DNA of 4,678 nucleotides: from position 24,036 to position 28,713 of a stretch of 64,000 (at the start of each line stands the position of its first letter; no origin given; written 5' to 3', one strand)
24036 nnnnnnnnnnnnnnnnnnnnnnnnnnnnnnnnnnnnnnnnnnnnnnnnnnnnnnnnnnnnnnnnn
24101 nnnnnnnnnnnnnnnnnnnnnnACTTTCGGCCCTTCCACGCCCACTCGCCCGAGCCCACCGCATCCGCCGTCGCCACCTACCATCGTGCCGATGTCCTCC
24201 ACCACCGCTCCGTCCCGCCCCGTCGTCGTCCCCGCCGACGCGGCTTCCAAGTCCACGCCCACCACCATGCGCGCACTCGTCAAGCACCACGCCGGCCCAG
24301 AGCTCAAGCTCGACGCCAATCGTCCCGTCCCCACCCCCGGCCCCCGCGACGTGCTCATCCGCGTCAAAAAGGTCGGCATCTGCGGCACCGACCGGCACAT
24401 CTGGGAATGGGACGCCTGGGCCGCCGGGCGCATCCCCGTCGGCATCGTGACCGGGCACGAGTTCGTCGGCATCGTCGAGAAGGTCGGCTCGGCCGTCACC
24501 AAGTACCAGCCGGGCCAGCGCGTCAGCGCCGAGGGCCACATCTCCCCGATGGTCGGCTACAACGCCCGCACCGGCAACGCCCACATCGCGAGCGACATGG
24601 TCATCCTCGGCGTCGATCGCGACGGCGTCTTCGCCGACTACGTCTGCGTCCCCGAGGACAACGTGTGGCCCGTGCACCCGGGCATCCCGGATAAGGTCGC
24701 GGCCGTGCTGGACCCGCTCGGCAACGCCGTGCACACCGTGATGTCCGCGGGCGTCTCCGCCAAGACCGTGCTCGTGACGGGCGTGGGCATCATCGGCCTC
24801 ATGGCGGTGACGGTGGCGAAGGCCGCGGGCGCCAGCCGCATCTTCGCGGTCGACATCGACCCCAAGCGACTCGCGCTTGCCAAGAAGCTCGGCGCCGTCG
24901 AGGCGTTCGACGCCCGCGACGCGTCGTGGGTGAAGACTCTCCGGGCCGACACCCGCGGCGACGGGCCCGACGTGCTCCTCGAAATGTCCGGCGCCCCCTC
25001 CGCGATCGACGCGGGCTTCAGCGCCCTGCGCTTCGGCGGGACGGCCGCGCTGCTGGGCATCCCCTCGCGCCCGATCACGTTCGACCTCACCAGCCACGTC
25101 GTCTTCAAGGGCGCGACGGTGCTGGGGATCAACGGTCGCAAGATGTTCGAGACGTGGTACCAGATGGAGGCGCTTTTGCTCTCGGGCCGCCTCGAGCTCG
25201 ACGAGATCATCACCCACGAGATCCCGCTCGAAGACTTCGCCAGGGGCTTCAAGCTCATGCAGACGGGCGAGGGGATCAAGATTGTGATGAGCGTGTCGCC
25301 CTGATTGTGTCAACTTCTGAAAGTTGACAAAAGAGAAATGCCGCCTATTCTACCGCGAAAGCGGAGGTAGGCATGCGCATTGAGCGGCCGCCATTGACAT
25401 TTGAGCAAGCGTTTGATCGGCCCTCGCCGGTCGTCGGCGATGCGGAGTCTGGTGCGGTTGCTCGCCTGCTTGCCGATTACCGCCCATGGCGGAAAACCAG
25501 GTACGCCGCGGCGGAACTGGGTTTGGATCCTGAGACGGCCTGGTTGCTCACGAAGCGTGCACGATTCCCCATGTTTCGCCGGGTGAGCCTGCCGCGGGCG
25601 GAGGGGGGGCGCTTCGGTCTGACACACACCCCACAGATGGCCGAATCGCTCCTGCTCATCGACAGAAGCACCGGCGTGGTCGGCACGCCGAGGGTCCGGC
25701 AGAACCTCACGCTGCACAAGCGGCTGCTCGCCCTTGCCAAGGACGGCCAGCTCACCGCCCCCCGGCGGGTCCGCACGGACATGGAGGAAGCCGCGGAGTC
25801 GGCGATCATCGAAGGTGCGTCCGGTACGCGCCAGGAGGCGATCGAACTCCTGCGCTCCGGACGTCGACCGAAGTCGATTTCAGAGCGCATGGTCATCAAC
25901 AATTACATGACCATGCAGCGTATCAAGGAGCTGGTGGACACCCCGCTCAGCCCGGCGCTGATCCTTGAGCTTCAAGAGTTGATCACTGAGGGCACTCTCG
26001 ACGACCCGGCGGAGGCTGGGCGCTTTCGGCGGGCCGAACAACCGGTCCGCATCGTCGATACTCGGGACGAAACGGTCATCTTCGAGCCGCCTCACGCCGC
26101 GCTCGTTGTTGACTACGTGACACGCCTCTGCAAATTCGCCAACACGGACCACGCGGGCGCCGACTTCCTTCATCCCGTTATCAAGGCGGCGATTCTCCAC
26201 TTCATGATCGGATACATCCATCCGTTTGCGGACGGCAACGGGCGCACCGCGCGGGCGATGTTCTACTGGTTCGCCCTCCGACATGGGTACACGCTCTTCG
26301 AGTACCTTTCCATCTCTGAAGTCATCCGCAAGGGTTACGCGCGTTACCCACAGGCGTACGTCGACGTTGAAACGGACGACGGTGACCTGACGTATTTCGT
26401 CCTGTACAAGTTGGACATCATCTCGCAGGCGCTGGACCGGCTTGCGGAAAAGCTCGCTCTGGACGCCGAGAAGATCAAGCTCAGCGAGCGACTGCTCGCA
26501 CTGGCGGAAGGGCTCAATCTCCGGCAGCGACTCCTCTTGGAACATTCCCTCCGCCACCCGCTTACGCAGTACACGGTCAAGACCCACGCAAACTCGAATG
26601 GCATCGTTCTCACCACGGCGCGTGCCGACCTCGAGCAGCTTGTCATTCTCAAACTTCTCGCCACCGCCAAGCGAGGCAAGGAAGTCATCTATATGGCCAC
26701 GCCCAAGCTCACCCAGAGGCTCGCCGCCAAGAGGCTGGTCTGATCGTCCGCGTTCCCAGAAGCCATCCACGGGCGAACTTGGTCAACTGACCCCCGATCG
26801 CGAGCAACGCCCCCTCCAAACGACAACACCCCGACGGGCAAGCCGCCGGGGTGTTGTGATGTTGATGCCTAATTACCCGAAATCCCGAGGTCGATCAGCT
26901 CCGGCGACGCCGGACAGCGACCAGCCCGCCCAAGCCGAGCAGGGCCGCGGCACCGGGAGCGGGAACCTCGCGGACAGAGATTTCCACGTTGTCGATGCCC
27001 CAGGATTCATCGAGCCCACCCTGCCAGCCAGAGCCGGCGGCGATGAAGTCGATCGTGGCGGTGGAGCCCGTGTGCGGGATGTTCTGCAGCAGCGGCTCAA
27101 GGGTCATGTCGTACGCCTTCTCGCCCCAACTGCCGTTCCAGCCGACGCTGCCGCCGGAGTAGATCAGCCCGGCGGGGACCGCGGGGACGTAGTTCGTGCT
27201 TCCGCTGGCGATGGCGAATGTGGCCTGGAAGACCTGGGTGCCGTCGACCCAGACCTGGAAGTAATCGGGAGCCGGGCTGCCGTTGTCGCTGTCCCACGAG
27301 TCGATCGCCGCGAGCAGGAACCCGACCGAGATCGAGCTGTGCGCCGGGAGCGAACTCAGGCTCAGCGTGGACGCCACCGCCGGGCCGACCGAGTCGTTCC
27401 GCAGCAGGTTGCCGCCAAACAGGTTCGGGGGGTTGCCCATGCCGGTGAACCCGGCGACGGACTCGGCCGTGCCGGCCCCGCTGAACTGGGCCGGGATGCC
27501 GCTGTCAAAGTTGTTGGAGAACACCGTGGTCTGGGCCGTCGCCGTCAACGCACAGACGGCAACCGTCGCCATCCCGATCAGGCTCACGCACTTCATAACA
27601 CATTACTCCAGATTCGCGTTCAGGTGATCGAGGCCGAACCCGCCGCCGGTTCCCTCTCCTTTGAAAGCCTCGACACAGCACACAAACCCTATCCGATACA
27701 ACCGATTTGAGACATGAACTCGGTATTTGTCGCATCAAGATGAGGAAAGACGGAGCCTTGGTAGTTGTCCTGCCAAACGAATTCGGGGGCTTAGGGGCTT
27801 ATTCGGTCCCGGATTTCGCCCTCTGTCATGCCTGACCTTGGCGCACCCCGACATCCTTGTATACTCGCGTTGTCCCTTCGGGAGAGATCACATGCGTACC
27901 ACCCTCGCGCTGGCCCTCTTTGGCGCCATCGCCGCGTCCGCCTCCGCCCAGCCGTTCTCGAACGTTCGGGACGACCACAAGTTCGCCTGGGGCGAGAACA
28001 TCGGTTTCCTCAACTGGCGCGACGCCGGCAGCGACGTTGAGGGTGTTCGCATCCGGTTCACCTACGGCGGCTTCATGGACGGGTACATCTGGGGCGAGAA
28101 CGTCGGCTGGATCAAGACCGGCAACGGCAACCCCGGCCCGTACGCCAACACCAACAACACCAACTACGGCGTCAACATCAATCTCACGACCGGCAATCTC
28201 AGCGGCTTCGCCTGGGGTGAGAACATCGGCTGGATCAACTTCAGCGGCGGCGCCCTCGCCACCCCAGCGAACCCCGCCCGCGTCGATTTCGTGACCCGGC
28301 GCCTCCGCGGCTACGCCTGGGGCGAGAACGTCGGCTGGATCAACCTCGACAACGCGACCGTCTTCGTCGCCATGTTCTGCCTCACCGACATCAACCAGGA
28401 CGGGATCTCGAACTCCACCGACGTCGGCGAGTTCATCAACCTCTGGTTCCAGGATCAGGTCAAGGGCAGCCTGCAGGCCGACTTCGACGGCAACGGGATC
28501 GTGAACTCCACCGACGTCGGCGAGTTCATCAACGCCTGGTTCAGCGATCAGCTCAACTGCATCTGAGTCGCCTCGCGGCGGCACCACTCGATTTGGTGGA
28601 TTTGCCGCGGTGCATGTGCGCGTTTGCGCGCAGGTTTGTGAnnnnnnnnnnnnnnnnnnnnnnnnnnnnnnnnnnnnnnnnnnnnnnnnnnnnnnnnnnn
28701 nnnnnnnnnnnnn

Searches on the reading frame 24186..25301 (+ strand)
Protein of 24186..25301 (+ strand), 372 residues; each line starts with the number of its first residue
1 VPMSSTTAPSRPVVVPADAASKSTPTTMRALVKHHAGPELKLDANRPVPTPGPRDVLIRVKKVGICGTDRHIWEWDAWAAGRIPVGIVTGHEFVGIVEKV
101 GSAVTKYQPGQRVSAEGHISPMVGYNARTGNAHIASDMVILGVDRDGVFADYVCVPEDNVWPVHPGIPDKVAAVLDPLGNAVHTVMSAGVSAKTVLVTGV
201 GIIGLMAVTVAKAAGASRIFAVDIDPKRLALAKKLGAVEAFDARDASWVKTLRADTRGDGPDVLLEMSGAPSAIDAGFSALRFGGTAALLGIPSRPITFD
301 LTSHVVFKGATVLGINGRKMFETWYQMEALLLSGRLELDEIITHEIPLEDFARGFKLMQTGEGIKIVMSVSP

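Call 15: search_protein_families(library=pfam, proteins=[window:24186-25301:+], max_evalue=0.001)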
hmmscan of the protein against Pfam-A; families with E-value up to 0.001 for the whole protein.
window:24186-25301:+ (372 aa): 4 families
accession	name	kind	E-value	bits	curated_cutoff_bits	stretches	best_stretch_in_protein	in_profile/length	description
PF00107.32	ADH_zinc_N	-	1.7e-30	106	31.8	1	203-331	2-127/129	Zinc-binding dehydrogenase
PF08240.17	ADH_N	-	2.4e-23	82.8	23.5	1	52-164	1-103/104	Alcohol dehydrogenase GroES-like domain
PF16912.11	Glu_dehyd_C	-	5.9e-12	46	34.9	1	184-368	23-209/211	Glucose dehydrogenase C-terminus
PF01262.27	AlaDh_PNT_C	-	0.00015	21.7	23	1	187-236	20-72/214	Alanine dehydrogenase/PNT, C-terminal domain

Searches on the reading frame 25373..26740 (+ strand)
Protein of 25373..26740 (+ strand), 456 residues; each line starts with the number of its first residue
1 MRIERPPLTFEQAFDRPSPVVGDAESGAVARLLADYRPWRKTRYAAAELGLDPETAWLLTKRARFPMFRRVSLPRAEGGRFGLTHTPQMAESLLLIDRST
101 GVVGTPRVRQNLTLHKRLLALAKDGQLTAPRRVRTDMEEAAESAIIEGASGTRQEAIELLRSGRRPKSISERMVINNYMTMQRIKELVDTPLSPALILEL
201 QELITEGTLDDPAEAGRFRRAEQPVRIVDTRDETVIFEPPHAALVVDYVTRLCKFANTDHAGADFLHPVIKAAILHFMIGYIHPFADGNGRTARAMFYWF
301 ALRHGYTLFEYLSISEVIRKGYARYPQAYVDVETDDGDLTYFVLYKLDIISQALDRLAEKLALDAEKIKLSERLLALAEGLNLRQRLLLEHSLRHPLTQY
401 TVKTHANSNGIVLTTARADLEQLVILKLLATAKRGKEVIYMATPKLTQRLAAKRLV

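Call 15: search_protein_families(library=pfam, proteins=[window:25373-26740:+], max_evalue=0.001)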
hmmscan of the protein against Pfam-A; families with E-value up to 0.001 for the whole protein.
window:25373-26740:+ (456 aa): 1 family
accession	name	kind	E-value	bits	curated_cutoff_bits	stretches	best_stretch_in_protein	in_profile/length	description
PF02661.23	Fic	-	1.8e-19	70.8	24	1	191-300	1-92/93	Fic/DOC family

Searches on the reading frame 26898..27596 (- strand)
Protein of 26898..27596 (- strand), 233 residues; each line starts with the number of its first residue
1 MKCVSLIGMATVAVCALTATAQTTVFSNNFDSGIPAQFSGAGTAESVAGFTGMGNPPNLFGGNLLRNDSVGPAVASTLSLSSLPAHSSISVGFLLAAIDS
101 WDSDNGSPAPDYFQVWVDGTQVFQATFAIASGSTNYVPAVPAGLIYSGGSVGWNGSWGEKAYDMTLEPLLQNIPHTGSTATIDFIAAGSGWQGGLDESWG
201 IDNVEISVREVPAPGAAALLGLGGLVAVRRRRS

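Call 15: search_protein_families(library=pfam, proteins=[window:26898-27596:-], max_evalue=0.001)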
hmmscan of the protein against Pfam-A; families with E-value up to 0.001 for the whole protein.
window:26898-27596:- (233 aa): 1 family
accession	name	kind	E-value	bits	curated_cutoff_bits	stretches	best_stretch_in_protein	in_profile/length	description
PF00746.26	Gram_pos_anchor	-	0.00075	19.8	20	0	213-232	22-40/43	LPXTG cell wall anchor motif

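Call 35: search_protein_families(library=pfam, proteins=[window:26898-27596:-], max_evalue=1)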
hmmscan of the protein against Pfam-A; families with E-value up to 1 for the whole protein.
window:26898-27596:- (233 aa): 2 families
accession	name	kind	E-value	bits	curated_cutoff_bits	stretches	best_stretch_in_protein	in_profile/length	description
PF00746.26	Gram_pos_anchor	-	0.00075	19.8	20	1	213-232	22-40/43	LPXTG cell wall anchor motif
PF07589.16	PEP-CTERM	-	0.68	10.6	20.7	1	211-232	2-24/24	PEP-CTERM motif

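Call 36: search_protein_families(library=ncbifam, proteins=[window:26898-27596:-], max_evalue=1)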
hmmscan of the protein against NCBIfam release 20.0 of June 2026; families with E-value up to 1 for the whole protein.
window:26898-27596:- (233 aa): 13 families
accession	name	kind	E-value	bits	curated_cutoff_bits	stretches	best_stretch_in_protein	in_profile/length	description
NF038120.1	PEP_CTERM_QFxxD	subfamily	1.9e-05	24.7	80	1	199-232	183-214/215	NF038120 family PEP-CTERM protein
NF041927.1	Xrt_dep_XDP1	equivalog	0.00054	20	125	1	209-232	217-242/242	exosortase-dependent surface protein XDP1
NF038129.1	PEP_NF038129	equivalog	0.002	18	65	1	160-232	124-194/194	NF038129 family PEP-CTERM protein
NF041538.1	PEP_EDSA_1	subfamily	0.0025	17.5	100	1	205-232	277-307/307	EDSAP-1 family PEP-CTERM protein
TIGR02595.1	PEP_CTERM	domain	0.021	15.7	16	1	211-232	1-22/24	PEP-CTERM sorting domain-containing protein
NF038125.1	PEP_CTERM_THxN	subfamily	0.028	14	85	1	204-232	215-246/246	THxN family PEP-CTERM protein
TIGR03382.1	GC_trans_RRR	domain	0.034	14.8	15.85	1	212-232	7-26/27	MYXO-CTERM sorting domain-containing protein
TIGR03901.2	MYXO-CTERM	domain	0.043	14.2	20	1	213-232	15-33/34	MYXO-CTERM sorting domain-containing protein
NF038124.1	PEP_CTERM_TLD_A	exception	0.043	13.4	100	1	198-232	197-234/235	PEP_CTERM-anchored TLD domain-containing protein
NF052644.1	T9SS_DNase_Rie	equivalog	0.05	12.9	260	1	8-48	6-51/251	T9SS-dependent surface endonuclease, AS87_RS02955 family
NF045529.2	Heimdall-CTERM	domain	0.26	11.8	24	1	217-232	9-24/26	Heimdall-CTERM domain-containing surface protein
NF033554.9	floc_PepA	equivalog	0.45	10.3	80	0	118-233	142-261/261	flocculation-associated PEP-CTERM protein PepA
NF058582.1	Microco_LAVTG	domain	0.59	10.3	27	1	215-232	16-33/34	LAVTG motif-containing sortase-dependent surface protein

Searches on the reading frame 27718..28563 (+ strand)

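Call 15: search_protein_families(library=pfam, proteins=[window:27718-28563:+], max_evalue=0.001)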
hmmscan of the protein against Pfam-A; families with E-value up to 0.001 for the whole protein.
window:27718-28563:+ (282 aa): 1 family
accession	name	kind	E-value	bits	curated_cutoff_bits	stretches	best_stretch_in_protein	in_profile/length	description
PF00404.24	Dockerin_1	-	7e-05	23.4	22.9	1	223-271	2-53/57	Dockerin type I domain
